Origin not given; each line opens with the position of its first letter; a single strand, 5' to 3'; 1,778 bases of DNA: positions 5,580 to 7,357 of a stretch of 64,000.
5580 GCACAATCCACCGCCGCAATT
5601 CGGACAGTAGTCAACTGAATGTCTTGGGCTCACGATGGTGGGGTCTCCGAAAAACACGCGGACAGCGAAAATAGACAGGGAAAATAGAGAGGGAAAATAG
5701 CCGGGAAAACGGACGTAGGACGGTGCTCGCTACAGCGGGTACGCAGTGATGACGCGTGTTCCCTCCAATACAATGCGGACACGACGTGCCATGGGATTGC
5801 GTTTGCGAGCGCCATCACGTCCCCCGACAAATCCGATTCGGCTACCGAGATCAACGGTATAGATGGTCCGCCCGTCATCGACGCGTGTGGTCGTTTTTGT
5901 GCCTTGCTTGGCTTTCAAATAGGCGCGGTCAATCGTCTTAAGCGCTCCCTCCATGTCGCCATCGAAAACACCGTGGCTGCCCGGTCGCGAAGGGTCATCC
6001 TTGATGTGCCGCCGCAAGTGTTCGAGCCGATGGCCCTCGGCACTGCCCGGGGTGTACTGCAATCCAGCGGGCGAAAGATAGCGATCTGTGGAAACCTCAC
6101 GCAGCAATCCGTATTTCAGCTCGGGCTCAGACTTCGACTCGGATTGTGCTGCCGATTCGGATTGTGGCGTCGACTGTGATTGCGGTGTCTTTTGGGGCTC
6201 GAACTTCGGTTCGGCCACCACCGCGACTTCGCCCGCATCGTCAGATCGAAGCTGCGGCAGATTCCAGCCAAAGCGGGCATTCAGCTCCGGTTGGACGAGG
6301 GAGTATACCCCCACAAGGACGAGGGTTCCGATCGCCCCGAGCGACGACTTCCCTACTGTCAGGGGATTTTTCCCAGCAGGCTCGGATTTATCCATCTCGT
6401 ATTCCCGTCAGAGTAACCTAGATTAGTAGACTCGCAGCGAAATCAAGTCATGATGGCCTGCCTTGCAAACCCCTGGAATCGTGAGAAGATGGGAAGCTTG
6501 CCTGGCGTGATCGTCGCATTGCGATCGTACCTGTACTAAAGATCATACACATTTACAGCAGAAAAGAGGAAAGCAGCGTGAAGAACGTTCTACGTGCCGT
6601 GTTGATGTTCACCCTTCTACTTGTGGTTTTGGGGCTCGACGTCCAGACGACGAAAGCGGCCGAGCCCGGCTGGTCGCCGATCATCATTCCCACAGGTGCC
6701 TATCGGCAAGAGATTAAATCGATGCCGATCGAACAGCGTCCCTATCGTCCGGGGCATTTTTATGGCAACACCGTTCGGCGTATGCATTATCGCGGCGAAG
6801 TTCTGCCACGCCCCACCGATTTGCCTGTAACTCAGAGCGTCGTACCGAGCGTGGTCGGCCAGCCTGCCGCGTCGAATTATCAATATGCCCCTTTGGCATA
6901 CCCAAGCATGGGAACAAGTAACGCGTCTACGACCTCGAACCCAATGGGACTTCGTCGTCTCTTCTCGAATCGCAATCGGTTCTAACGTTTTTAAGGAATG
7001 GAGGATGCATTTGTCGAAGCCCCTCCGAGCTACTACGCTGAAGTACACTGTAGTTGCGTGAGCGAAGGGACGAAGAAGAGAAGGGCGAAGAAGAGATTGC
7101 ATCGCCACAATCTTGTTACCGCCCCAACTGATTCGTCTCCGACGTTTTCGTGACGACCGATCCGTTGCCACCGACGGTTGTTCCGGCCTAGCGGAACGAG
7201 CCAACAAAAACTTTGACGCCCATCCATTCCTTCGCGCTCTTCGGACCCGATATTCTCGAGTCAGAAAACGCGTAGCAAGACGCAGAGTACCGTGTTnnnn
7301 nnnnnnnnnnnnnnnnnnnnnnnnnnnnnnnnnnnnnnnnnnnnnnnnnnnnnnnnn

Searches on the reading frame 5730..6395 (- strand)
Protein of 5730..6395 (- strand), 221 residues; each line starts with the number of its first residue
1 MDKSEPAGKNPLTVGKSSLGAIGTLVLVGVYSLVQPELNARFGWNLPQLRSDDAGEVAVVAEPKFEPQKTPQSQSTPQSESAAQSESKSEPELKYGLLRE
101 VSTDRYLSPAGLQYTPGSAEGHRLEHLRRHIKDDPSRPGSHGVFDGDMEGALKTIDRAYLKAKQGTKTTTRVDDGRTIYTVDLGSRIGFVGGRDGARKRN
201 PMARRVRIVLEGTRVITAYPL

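Call 6: search_protein_families(library=pfam, proteins=[window:5730-6395:-], max_evalue=0.01)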
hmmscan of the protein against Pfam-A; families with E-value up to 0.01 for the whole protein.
window:5730-6395:- (221 aa): 0 families

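Call 7: search_protein_families(library=ncbifam, proteins=[window:5730-6395:-], max_evalue=0.001)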
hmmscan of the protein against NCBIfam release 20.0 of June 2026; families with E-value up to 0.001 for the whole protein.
window:5730-6395:- (221 aa): 0 families

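Call 38: search_protein_families(library=pfam, proteins=[window:5730-6395:-], max_evalue=5)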
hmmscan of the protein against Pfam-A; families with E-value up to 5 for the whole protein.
window:5730-6395:- (221 aa): 0 families

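Call 39: find_homologous_proteins(query=window:5730-6395:-, max_evalue=0.001)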
Query window:5730-6395:- (221 aa): 458 proteins with E <= 0.001 among 983 candidates; the best 120 are listed.
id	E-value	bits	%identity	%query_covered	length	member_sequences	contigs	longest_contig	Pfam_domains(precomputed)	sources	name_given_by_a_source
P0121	1.0e-136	472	98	100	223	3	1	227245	-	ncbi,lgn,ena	-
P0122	2.4e-124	431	88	100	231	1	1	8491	-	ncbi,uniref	ncbi:hypothetical protein [Novipirellula sp.]|uniref:hypothetical protein n=1 Tax=Novipirellula sp. 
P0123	8.1e-105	367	78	100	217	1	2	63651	-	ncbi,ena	-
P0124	1.6e-104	366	65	100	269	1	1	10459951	-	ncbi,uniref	ncbi:hypothetical protein SH528x_000315 [Novipirellula sp. SH528]|uniref:hypothetical protein n=1 Ta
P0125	2.3e-104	366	75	100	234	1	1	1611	-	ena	-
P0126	3.3e-87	310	65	100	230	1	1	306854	-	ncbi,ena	-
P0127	7.8e-85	302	55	93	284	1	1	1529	-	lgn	-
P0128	9.8e-85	302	77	66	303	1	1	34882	-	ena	-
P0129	1.6e-84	301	54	93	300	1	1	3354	-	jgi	jgi:hypothetical protein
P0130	2.9e-81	291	59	93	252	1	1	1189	-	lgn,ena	-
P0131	2.9e-80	287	54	94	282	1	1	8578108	-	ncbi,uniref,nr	ncbi:hypothetical protein CA13_09880 [Planctomycetes bacterium CA13]|uniref:Uncharacterized protein 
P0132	8.0e-80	286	53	93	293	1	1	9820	-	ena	-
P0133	1.9e-79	285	55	94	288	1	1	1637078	-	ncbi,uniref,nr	ncbi:hypothetical protein [Novipirellula artificiosorum]|uniref:Uncharacterized protein n=1 Tax=Novi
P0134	2.5e-79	284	53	94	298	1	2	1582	-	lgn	-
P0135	2.8e-79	284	55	94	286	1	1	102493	-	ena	-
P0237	7.1e-67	243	49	89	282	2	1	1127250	-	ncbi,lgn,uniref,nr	ncbi:hypothetical protein LOC71_18390 [Rhodopirellula sp. JC740]|uniref:Uncharacterized protein n=1 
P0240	1.1e-66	243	56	94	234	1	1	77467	-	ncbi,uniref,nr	ncbi:hypothetical protein NHH03_09480 [Stieleria sp. TO1_6]|uniref:hypothetical protein n=1 Tax=Stie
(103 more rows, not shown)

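Call 40: find_encoding_contigs(protein=P0240, flank=10000, max_places=1)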
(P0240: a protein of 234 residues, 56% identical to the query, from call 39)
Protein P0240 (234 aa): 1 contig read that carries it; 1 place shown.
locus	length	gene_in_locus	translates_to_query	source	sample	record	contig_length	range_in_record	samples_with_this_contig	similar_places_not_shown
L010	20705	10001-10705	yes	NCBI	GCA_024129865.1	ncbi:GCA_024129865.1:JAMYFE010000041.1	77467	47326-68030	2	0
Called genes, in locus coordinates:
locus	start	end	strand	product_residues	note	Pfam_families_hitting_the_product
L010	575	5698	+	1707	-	PF17210:SdrD_B, PF20009:GEVED, PF17892:Cadherin_5 (weak), PF17963:Big_9, PF17892:Cadherin_5 (weak), PF17963:Big_9, PF00404:Dockerin_1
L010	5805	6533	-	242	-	PF02190:LON_substr_bdg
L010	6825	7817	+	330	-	PF00106:adh_short (weak), PF01370:Epimerase, PF02719:Polysacc_synt_2, PF04321:RmlD_sub_bind, PF01073:3Beta_HSD, PF07993:NAD_binding_4 (faint), PF13460:NAD_binding_10, PF16363:GDP_Man_Dehyd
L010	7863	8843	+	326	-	PF01370:Epimerase, PF04321:RmlD_sub_bind (weak), PF16363:GDP_Man_Dehyd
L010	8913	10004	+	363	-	PF02350:Epimerase_2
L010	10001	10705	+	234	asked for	-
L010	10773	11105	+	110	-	-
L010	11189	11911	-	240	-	PF03740:PdxJ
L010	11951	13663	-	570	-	PF02119:FlgI, PF13646:HEAT_2 (faint)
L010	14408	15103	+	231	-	-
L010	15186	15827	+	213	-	PF04199:Cyclase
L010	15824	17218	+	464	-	PF07005:SBD_N, PF17042:NBD_C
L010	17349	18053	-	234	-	PF20260:PUA_4, PF04452:Methyltrans_RNA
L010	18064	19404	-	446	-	PF13360:PQQ_2, PF01011:PQQ (faint), PF13570:Beta-prop_ACSF4, PF13360:PQQ_2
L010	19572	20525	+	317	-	PF01261:AP_endonuc_2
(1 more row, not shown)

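Call 41: find_encoding_contigs(protein=P0237, flank=10000, max_places=1)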
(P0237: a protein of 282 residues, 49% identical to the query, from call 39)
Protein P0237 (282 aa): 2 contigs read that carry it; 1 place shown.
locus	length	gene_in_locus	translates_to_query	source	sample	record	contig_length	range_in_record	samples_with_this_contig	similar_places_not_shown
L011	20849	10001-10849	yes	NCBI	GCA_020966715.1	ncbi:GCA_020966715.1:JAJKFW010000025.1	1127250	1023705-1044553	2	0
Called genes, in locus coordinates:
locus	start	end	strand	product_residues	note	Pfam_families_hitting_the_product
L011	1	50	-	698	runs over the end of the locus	PF00884:Sulfatase, PF01663:Phosphodiest (faint), PF16347:SGSH_C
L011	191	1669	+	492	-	PF00884:Sulfatase, PF01663:Phosphodiest (weak), PF16347:SGSH_C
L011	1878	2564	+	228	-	-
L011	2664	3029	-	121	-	PF07811:TadE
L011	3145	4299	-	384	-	PF13400:Tad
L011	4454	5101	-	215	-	-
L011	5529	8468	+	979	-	PF07635:PSCyt1, PF07583:PSCyt2, PF25275:Golvesin_C, PF07587:PSD1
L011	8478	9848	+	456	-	PF07394:DUF1501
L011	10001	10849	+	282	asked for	-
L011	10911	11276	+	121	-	-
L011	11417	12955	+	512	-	PF13646:HEAT_2 (faint)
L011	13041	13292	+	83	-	-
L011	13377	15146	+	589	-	PF00999:Na_H_Exchanger, PF00359:PTS_EIIA_2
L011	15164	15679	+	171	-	PF00994:MoCF_biosynth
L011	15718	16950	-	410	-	-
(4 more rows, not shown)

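Call 74: predict_structure(alignment_id=A2)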
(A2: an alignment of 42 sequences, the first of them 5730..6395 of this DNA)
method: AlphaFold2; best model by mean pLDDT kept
length: 221 residues; sequences in the alignment: 42
mean_pLDDT: 80.0   pTM: 0.59
mean pLDDT of the five models: 80.0, 78.3, 78.1, 77.3, 71.3
residues with pLDDT >= 90: 113; 70-90: 43; 50-70: 46; < 50: 19
segments of 3 or more residues with pLDDT < 50: 15-17, 62-69, 78-80
pLDDT, mean of each block of 10 residues (from residue 1): 51 52 78 79 75 66 48 52 57 92 94 80 88 93 95 98 98 97 95 84 92 95 93
secondary structure, 60 per line:
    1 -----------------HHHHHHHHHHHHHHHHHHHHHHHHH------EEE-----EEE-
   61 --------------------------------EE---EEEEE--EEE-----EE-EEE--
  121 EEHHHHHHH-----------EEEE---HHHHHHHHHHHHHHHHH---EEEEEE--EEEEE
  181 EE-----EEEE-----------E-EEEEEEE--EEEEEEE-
elements in order: H18-42 E49-51 E57-59 E98-102 E105-107 E116-118 H123-129 E141-144 H148-164 E168-173 E176-182 E188-191 E205-211 E214-220

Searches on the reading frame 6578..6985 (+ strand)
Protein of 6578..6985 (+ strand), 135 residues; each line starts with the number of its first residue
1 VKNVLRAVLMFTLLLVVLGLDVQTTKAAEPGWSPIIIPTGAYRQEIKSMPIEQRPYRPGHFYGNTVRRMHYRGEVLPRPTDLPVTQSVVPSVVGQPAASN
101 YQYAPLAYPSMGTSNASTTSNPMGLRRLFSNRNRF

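Call 6: search_protein_families(library=pfam, proteins=[window:6578-6985:+], max_evalue=0.01)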
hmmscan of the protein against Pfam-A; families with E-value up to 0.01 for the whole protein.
window:6578-6985:+ (135 aa): 0 families

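Call 38: search_protein_families(library=pfam, proteins=[window:6578-6985:+], max_evalue=5)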
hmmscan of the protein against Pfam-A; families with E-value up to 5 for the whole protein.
window:6578-6985:+ (135 aa): 0 families

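Call 52: find_homologous_proteins(query=window:6578-6985:+, max_evalue=0.001)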
Query window:6578-6985:+ (135 aa): 79 proteins with E <= 0.001 among 92 candidates.
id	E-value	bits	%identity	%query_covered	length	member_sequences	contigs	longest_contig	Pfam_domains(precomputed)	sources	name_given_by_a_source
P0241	1.2e-83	296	99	100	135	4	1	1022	-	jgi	-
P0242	8.7e-60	219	75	100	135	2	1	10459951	-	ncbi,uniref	ncbi:hypothetical protein SH528x_000314 [Novipirellula sp. SH528]|uniref:hypothetical protein n=1 Ta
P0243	1.1e-56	209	71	100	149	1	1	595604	-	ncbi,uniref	ncbi:hypothetical protein [Novipirellula caenicola]|uniref:Uncharacterized protein n=1 Tax=Novipirel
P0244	1.5e-47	179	67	99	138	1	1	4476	-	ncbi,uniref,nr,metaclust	ncbi:putative secreted protein [Rhodopirellula maiorica SM1]|uniref:Putative secreted protein n=1 Ta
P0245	3.7e-38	149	63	79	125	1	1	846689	-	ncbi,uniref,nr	ncbi:hypothetical protein Pla52o_18200 [Novipirellula galeiformis]|uniref:Secreted protein n=1 Tax=N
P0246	2.8e-29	120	59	65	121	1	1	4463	-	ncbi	ncbi:MAG: hypothetical protein ACF788_01835 [Novipirellula sp. JB048]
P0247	1.7e-24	104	61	59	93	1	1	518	-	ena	-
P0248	2.8e-24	104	56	65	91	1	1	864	-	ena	-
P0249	5.4e-24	103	59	64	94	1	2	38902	-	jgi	jgi:hypothetical protein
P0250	9.9e-24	102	54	64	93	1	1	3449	-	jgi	-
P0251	2.9e-23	100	59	64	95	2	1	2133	-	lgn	-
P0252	3.0e-23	100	55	64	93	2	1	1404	-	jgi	-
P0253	4.0e-23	100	56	58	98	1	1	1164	-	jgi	jgi:hypothetical protein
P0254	5.8e-23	99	61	63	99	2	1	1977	-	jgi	jgi:hypothetical protein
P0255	5.8e-23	99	57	61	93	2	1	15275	-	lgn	-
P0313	1.3e-12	66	78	27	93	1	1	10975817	-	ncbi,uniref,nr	ncbi:hypothetical protein Enr13x_64180 [Stieleria neptunia]|uniref:Uncharacterized protein n=1 Tax=S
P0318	1.3e-10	60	61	39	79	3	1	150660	-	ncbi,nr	ncbi:hypothetical protein CKO51_06945 [Rhodopirellula sp. SM50]|nr:hypothetical protein CKO51_06945 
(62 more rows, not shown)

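Call 53: find_encoding_contigs(protein=P0313, flank=10000, max_places=1)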
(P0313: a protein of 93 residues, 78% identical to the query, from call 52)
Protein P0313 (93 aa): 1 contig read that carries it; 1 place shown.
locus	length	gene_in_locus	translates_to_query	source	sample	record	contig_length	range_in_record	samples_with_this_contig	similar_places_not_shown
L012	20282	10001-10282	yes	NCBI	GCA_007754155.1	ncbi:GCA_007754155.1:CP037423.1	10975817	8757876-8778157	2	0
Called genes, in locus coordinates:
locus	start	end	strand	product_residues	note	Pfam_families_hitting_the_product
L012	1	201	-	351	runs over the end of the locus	PF14100:DUF6807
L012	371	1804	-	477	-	PF13291:ACT_4, PF00390:malic, PF00208:ELFV_dehydrog (weak), PF03949:Malic_M, PF00899:ThiF (weak)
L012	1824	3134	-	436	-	PF00109:ketoacyl-synt, PF02801:Ketoacyl-synt_C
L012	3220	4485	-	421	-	-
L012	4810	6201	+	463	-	PF14706:Tnp_DNA_bind, PF01609:DDE_Tnp_1 (weak), PF02281:Dimer_Tnp_Tn5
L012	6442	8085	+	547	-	-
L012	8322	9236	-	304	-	PF12146:Hydrolase_4 (weak)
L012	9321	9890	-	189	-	PF01965:DJ-1_PfpI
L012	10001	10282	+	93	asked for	-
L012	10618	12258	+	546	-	PF07585:BBP7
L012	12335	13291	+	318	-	-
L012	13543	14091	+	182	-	PF00132:Hexapep (weak), PF21711:DCTN5 (weak), PF25087:GMPPB_C (faint), PF00132:Hexapep (weak), PF25084:LbH_EIF2B (weak)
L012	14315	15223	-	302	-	PF00701:DHDPS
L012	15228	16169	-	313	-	PF03088:Str_synth (faint), PF08450:SGL, PF01731:Arylesterase (weak)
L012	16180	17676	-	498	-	PF00331:Glyco_hydro_10 (weak)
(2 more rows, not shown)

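Call 54: find_encoding_contigs(protein=P0318, flank=10000, max_places=1)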
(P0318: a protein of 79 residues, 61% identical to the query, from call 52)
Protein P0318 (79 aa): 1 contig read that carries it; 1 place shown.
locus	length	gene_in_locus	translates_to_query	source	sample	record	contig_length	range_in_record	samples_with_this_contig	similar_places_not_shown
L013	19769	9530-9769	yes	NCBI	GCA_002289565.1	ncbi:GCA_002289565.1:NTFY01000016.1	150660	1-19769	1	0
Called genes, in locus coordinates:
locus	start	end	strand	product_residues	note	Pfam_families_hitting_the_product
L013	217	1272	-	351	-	PF14100:DUF6807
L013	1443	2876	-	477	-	PF01842:ACT (weak), PF13291:ACT_4, PF00390:malic, PF00208:ELFV_dehydrog (weak), PF03949:Malic_M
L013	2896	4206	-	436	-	PF00109:ketoacyl-synt, PF02801:Ketoacyl-synt_C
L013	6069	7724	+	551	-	-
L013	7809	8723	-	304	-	PF12146:Hydrolase_4 (weak)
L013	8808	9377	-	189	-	PF01965:DJ-1_PfpI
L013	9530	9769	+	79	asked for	-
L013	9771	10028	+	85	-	-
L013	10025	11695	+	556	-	PF07585:BBP7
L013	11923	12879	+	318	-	-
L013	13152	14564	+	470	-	-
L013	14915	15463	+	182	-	PF00132:Hexapep (weak), PF21711:DCTN5 (weak), PF25087:GMPPB_C (faint), PF00132:Hexapep (weak), PF25084:LbH_EIF2B (weak)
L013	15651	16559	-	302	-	PF00701:DHDPS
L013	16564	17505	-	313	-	PF03088:Str_synth (faint), PF08450:SGL, PF01731:Arylesterase (weak)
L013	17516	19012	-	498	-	PF00331:Glyco_hydro_10 (weak)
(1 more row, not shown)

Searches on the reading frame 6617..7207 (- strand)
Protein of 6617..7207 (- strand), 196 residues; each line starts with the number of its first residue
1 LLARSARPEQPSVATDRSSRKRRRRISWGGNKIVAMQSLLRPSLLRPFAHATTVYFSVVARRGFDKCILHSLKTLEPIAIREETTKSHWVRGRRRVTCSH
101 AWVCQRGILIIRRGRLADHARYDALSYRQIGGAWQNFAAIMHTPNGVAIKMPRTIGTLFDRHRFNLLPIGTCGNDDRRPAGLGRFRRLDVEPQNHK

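Call 6: search_protein_families(library=pfam, proteins=[window:6617-7207:-], max_evalue=0.01)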
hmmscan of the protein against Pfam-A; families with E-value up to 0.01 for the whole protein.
window:6617-7207:- (196 aa): 0 families

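Call 7: search_protein_families(library=ncbifam, proteins=[window:6617-7207:-], max_evalue=0.001)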
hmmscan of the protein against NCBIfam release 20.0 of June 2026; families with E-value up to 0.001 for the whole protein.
window:6617-7207:- (196 aa): 0 families
